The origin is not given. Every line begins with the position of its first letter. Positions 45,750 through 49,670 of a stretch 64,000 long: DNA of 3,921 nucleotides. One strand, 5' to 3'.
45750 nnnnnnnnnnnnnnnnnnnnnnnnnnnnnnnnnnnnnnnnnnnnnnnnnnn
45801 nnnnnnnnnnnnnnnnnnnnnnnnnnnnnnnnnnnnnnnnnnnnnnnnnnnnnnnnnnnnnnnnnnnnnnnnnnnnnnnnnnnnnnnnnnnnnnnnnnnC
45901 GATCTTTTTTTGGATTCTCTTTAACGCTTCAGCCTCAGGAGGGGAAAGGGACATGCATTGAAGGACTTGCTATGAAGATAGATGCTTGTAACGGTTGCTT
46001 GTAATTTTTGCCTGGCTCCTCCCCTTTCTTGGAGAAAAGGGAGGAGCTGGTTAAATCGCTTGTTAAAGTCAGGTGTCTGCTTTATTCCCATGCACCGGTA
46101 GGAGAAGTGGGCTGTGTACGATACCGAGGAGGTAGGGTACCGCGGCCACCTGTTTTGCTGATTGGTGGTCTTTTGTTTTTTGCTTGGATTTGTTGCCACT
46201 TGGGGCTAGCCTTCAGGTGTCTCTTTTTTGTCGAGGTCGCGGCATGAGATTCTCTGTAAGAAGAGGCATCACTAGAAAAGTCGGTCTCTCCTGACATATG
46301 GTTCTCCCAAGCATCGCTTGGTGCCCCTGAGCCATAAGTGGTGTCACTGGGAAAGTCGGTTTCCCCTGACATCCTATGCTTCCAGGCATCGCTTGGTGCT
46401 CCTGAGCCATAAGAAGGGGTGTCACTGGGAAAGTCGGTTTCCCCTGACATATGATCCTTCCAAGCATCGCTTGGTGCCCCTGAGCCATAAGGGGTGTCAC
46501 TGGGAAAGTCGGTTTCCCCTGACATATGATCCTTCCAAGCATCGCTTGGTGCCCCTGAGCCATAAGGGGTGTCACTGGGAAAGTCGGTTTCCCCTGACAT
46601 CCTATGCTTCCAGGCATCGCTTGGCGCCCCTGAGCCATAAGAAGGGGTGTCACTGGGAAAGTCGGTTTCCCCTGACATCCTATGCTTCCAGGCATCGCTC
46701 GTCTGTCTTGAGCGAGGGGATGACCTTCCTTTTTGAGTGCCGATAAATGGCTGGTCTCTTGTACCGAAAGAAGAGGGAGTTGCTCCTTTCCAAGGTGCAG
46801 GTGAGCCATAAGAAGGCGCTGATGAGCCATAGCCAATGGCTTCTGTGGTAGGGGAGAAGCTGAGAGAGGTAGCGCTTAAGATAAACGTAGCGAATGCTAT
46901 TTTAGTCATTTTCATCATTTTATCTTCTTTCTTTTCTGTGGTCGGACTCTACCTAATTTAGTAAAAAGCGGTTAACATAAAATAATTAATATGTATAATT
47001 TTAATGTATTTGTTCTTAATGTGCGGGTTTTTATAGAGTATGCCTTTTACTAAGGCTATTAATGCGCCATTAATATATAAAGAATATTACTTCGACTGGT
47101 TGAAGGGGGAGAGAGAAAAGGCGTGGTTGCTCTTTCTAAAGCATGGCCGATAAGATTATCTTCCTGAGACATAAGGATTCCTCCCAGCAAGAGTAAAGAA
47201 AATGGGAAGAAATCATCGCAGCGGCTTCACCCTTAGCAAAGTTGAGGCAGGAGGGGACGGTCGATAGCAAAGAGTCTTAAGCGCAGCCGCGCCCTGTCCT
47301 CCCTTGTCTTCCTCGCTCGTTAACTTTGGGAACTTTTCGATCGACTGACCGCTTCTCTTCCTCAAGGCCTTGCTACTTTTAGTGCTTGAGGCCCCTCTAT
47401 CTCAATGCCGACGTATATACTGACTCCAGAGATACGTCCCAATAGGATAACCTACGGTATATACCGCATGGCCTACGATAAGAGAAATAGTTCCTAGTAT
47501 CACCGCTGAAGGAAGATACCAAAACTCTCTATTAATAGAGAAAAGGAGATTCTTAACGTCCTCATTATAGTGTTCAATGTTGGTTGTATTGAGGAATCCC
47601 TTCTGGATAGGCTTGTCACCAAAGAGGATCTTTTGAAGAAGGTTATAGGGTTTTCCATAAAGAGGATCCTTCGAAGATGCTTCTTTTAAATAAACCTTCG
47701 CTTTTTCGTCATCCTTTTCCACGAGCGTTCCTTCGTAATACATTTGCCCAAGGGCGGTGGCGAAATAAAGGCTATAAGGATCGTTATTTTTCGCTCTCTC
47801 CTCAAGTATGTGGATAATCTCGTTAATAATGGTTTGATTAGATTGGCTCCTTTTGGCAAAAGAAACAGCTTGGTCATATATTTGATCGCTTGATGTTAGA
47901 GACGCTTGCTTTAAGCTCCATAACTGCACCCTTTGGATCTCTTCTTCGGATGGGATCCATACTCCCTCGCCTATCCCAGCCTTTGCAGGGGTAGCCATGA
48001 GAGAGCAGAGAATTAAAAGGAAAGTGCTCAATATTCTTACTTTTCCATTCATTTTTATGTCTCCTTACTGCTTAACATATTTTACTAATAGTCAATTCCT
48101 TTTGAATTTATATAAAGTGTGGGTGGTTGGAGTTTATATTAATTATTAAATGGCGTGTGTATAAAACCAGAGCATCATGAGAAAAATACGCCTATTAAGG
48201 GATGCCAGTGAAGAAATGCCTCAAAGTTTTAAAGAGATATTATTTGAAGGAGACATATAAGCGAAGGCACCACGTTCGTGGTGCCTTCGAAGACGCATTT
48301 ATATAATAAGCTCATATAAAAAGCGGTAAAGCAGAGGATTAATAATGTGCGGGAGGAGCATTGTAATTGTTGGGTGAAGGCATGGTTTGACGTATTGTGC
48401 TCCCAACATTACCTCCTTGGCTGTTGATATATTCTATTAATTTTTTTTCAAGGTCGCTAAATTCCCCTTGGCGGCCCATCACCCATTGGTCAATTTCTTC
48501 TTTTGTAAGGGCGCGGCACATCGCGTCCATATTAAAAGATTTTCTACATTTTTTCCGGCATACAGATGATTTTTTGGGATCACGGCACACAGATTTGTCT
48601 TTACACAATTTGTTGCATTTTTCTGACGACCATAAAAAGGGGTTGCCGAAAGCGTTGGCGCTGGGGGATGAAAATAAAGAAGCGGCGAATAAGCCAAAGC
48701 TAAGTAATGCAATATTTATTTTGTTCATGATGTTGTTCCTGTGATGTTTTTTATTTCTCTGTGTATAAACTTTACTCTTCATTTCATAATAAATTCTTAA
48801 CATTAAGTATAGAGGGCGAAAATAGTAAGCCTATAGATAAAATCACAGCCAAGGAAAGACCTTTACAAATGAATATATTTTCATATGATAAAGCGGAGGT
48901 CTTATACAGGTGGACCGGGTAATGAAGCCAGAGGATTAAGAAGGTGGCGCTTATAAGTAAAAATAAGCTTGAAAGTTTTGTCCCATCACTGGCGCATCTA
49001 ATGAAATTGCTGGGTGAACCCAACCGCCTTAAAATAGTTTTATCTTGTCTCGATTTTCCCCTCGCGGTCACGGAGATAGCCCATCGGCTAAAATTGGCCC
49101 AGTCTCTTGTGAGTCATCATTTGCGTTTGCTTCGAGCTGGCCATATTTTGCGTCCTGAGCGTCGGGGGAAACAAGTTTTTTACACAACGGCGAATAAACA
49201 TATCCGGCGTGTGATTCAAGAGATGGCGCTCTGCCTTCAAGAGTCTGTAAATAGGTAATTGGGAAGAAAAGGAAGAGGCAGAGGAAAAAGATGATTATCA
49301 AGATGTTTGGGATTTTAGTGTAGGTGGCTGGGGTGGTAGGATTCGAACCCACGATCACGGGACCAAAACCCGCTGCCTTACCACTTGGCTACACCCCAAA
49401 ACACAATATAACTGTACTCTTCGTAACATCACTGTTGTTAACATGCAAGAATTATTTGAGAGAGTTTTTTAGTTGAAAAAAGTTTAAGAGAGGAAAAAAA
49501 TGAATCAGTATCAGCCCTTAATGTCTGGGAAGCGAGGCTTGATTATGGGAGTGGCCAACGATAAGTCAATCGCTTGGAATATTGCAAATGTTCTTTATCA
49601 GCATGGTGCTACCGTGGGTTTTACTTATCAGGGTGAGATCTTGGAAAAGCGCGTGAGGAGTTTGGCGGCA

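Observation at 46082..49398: tRNA-Gln-adjacent cluster of secreted effector-like genes with an ArsR regulator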

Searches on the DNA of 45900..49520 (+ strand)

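Call 24: search_rna_families(source=window, start=45900, end=49520, threshold=evalue, max_evalue=1)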
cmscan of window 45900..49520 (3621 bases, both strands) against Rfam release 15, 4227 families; matches with E-value up to 1: 3.
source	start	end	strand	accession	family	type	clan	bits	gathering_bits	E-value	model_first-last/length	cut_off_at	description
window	49328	49398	-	RF00005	tRNA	Gene; tRNA;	CL00001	63.9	29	8.6e-13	1-71/71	no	tRNA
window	47994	48080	+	RF00834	mir-268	Gene; miRNA;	-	23.9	47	0.35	1-89/89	no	mir-268 microRNA precursor family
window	48262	48328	+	RF01696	Chlorobi-1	Gene; sRNA;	-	17.3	50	0.29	1-67/67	no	Chlorobi-1 RNA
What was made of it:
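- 46919..47401 (.): 483-bp spacer with no long ORF, between the Sel1-like gene's stop and the repeat-protein gene's start. No Rfam match (call 24).
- Tried and rejected: A permissive Rfam scan of 45900-49520 found only the tRNA (call 24).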

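Call 28: search_dna_similar(query=window:45925-49324:+, collection=plasmids, mode=distant, max_evalue=0.001)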
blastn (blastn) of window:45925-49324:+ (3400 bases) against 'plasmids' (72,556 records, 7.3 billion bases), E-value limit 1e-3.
No match.

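Call 29: search_dna_similar(query=window:45925-49324:+, collection=phages, mode=distant, max_evalue=0.001)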
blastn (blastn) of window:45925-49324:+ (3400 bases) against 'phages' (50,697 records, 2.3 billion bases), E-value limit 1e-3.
No match.

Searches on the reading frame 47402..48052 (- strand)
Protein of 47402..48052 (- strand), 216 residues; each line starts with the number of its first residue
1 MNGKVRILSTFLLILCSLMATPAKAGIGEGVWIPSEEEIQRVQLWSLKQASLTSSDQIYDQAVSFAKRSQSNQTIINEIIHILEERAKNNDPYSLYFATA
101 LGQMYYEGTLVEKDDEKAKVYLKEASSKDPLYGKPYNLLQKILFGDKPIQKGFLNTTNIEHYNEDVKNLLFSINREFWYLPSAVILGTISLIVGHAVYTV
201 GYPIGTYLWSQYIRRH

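Call 5: search_protein_families(library=pfam, proteins=[window:47402-48052:-], max_evalue=1)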
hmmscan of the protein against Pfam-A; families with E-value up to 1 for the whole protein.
window:47402-48052:- (216 aa): 2 families
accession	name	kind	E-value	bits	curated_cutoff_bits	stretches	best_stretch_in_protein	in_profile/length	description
PF08238.18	Sel1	-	0.00011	23.1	30.7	1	100-128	6-34/36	Sel1 repeat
PF16707.10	CagS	-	0.12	12.8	27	1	119-176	132-188/196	Cag pathogenicity island protein S of Helicobacter pylori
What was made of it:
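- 47402..48052 (-): Gene for a 216-aa protein: signal peptide (1-25, ...PAKA|G), a Sel1-like helical-hairpin domain (about 31-130), a linker, a C-terminal transmembrane helix (about 179-202) and a short basic tail. The predicted arrangement is an inner-membrane anchor with the repeat domain in the periplasm. Pfam Sel1 at residues 100-128, E=1.1e-4, 23.1 bits (below the 30.7 cut-off) (call 5).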

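Call 9: find_homologous_proteins(query=window:47402-48052:-)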
Query window:47402-48052:- (216 aa): 1 proteins with E <= 0.001 among 108 candidates.
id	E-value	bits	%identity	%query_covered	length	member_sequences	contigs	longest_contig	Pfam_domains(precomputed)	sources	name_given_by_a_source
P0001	9.7e-140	481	100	100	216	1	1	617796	-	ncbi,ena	-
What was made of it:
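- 47402..48052 (-): Only a self hit in 5.8 billion proteins (call 9).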

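Call 12: find_encoding_contigs(protein=P0001, flank=10000, max_places=6)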
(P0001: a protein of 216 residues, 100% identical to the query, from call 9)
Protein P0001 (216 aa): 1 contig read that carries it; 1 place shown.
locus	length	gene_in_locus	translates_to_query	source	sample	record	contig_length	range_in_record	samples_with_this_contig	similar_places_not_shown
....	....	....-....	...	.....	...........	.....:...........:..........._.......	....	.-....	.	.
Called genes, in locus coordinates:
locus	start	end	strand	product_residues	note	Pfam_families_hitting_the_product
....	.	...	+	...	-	?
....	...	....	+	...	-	-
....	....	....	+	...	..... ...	-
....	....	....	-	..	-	-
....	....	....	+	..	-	?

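Call 20: search_protein_families(library=ncbifam, proteins=[window:47402-48052:-], max_evalue=0.01)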
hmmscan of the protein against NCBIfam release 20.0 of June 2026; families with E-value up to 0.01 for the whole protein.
window:47402-48052:- (216 aa): 1 family
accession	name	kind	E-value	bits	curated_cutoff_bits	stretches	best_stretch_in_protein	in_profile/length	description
NF047621.1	FlgprotMotXVib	equivalog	1.6e-05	24.5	330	1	82-128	98-141/211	flagellar protein MotX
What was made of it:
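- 47402..48052 (-): NCBIfam MotX (itself a Sel1 protein), 1.6e-5 at residues 82-128 (call 20).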

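Call 32: find_encoding_contigs(protein=P0004, flank=10000, max_places=4)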
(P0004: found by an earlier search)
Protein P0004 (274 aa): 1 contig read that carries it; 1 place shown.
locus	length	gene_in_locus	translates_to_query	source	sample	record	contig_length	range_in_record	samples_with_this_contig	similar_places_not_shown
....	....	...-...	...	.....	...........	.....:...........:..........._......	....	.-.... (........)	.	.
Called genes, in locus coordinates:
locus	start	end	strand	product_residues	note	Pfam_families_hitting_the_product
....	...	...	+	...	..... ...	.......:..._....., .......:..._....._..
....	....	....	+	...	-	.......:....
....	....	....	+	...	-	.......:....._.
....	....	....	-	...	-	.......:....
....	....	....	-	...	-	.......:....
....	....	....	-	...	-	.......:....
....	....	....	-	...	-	?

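Call 34: predict_structure(protein=P0001)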
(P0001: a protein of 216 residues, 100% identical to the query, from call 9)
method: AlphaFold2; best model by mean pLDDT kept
length: 216 residues; sequences in the alignment: 1
mean_pLDDT: 60.8   pTM: 0.48
mean pLDDT of the five models: 60.8, 54.2, 52.0, 50.0, 49.7
residues with pLDDT >= 90: 10; 70-90: 80; 50-70: 35; < 50: 91
segments of 3 or more residues with pLDDT < 50: 21-24, 26-28, 133-145, 147-216
pLDDT, mean of each block of 10 residues (from residue 1): 58 60 46 78 80 73 83 86 89 81 81 84 72 45 42 32 41 41 41 42 36 36
secondary structure, 60 per line:
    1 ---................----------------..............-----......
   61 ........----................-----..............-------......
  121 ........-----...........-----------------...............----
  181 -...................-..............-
elements in order: H4-19 H36-49 H55-68 H73-88 H94-107 H115-128 H134-144 H162-176 H182-200 H202-215
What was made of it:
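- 47402..48052 (-): AlphaFold2 single-sequence model: block-mean pLDDT 72-89 over residues 31-130, five helices (call 34).
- On Sel1-like repeat proteins (Pfam PF08238): The single-sequence AlphaFold2 model shows five helices at 36-128, with block-mean pLDDT 72-89 over residues 31-130 (call 34).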

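Call 37: fold_search(model_id=the predicted structure, library=pdb)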
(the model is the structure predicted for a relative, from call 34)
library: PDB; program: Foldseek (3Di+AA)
matches with E <= 10: 219; with E <= 0.001: 0
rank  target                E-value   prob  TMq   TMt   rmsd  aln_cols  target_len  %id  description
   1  6deh_A                6.0e-02  0.99  0.32  0.23   8.1       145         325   20  Structure of LpnE Effector Protein from Legionella pneumophila (sp. Philadelphia) (released 2018-12-19)
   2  6onw_B                1.0e-01  0.97  0.28  0.19  18.7       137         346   23  Crystal structure of Sel1 repeat protein from Oxalobacter formigenes (released 2020-04-29)
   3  6onw_A                1.5e-01  0.97  0.29  0.20  17.9       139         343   22  Crystal structure of Sel1 repeat protein from Oxalobacter formigenes (released 2020-04-29)
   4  5b26_A                3.2e-01  0.85  0.22  0.27  11.5       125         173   17  Crystal structure of mouse SEL1L (released 2016-04-27)
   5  6ork_A                4.1e-01  0.90  0.30  0.27   8.6       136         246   13  Crystal structure of Sel1 repeat protein from Oxalobacter formigenes (released 2020-05-06)
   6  6ok3_B                4.5e-01  0.82  0.24  0.11  10.5       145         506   12  Crystal structure of Sel1 repeat protein from Oxalobacter formigenes (released 2020-04-15)
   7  6ok3_A                4.8e-01  0.85  0.29  0.15   9.6       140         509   16  Crystal structure of Sel1 repeat protein from Oxalobacter formigenes (released 2020-04-15)
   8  3e4b_B                5.8e-01  0.75  0.27  0.16   9.4       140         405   17  Crystal structure of AlgK from Pseudomonas fluorescens WCS374r (released 2009-08-25)
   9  5b26_C                5.8e-01  0.63  0.22  0.27  12.8       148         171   15  Crystal structure of mouse SEL1L (released 2016-04-27)
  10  9fqr_Il               6.4e-01  0.38  0.24  0.18  11.0       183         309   13  96-nm repeat of axonemal doublet microtubules from bovine sperm (released 2025-03-26)
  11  3tg5_A                7.8e-01  0.21  0.17  0.10  14.3       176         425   12  Structure of SMYD2 in complex with p53 and SAH (released 2011-08-31)
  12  6ork_B                8.2e-01  0.75  0.31  0.28   8.1       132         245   17  Crystal structure of Sel1 repeat protein from Oxalobacter formigenes (released 2020-05-06)
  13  5b26_B                9.5e-01  0.41  0.22  0.27  14.4       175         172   15  Crystal structure of mouse SEL1L (released 2016-04-27)
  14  6g70_A                1.1e+00  0.35  0.27  0.13  12.6       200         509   14  Structure of murine Prpf39 (released 2019-04-03)
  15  6ur7_B                1.1e+00  0.35  0.22  0.19  11.7       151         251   10  Crystal structure of Sel1 repeat protein from Oxalobacter formigenes (released 2020-10-28)
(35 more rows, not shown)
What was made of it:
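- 47402..48052 (-): Top Foldseek PDB hits are almost all Sel1 proteins, led by LpnE 6deh (prob 0.99, E=0.06, TM 0.32) (call 37).
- On Sel1-like repeat proteins (Pfam PF08238): The top nine Foldseek PDB hits are SLR-type proteins (LpnE prob 0.99), but the best E-value is 0.06 and the TM-score about 0.3 (call 37).
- Sel1 fold: calls 34 and 37.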

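Call 48: search_protein_families(library=phrogs, proteins=[window:47402-48052:-], max_evalue=0.01)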
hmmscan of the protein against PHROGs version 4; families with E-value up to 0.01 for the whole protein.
window:47402-48052:- (216 aa): 1 family
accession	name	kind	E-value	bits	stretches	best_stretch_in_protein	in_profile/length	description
phrog_8741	-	unknown function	0.00052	20.4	1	99-134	222-257/380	-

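Call 58: search_dna_similar(query=P0001, collection=plasmids, mode=protein, max_evalue=0.001, max_rows=8)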
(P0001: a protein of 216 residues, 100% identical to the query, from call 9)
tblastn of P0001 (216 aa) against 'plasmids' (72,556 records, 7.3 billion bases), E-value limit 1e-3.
No match.

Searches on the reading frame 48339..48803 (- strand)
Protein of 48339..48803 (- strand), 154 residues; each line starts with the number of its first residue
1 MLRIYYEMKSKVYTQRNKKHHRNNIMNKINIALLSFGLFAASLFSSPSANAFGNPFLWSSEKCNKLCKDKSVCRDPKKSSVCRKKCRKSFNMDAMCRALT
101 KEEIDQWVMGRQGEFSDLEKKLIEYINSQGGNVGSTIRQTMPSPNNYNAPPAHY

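Call 5: search_protein_families(library=pfam, proteins=[window:48339-48803:-], max_evalue=1)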
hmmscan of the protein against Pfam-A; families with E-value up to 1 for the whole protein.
window:48339-48803:- (154 aa): 0 families

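Call 10: find_homologous_proteins(query=window:48339-48728:-)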
Query window:48339-48728:- (129 aa): 1 proteins with E <= 0.001 among 5 candidates.
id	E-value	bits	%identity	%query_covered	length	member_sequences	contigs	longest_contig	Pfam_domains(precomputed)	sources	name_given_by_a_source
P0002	6.4e-83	293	100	100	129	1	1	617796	-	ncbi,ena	-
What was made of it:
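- Checked: Its likely true start is Met26 at 48728, giving 129 aa, which is the form held in the NCBI/ENA-derived protein collection (call 10).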

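Call 20: search_protein_families(library=ncbifam, proteins=[window:48339-48728:-], max_evalue=0.01)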
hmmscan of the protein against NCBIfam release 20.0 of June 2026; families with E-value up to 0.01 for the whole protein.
window:48339-48728:- (129 aa): 0 families

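Call 31: search_protein_representatives(protein=P0002)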
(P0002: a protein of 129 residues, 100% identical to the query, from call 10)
Query: 129 residues. Proteins with E-value up to 0.001 (for the whole library): 1; up to 1e-10: 1; up to 1e-30: 1. The best 1 are listed.
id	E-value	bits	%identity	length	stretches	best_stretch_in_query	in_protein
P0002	2.0e-83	292.8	100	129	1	1-129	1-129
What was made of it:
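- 48339..48728 (-): Gene for a 129-aa protein: signal peptide (1-26, ...SANA|F), then a basic region with six cysteines spaced C-x3-C-x5-C-x8-C-x3-C-x9-C, then a helical C-terminal part. Only a self hit by word-indexed search (call 10) and by exhaustive phmmer of 1.84 billion representatives (call 31).
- No relatives: the Sel1-like and Cys-rich proteins match only themselves (calls 9, 10, 31). The Cys-rich protein has a signal peptide and only six Cys, unlike cytosolic metallothioneins, and has no detectable relatives (call 31).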

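Call 35: predict_structure(protein=P0002)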
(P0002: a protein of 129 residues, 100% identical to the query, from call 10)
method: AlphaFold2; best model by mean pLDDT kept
length: 129 residues; sequences in the alignment: 1
mean_pLDDT: 55.8   pTM: 0.29
mean pLDDT of the five models: 55.8, 53.2, 50.4, 49.7, 46.5
residues with pLDDT >= 90: 0; 70-90: 19; 50-70: 67; < 50: 43
segments of 3 or more residues with pLDDT < 50: 1-3, 13-17, 19-30, 109-123, 127-129
pLDDT, mean of each block of 10 residues (from residue 1): 49 45 43 67 69 76 60 56 54 64 54 42 45
secondary structure, 60 per line:
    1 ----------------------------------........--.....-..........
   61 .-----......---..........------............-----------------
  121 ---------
elements in order: H35-42 H45-49 H51-61 H67-72 H76-85 H92-103
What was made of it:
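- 48339..48728 (-): The AlphaFold2 model has low confidence (pLDDT 55.8, call 35).
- Tried and rejected: The model's confidence was too low (pLDDT 55.8), so I ran no fold search (call 35).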

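Call 48: search_protein_families(library=phrogs, proteins=[window:48339-48728:-], max_evalue=0.01)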
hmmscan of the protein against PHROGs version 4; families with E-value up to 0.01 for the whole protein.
window:48339-48728:- (129 aa): 0 families
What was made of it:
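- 48339..48728 (-): No Pfam, NCBIfam or PHROG family (calls 5, 20, 48).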

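Call 59: search_dna_similar(query=P0002, collection=plasmids, mode=protein, max_evalue=0.001, max_rows=8)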
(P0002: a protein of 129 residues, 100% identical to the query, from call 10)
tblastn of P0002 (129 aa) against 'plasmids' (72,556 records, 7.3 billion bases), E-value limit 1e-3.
No match.
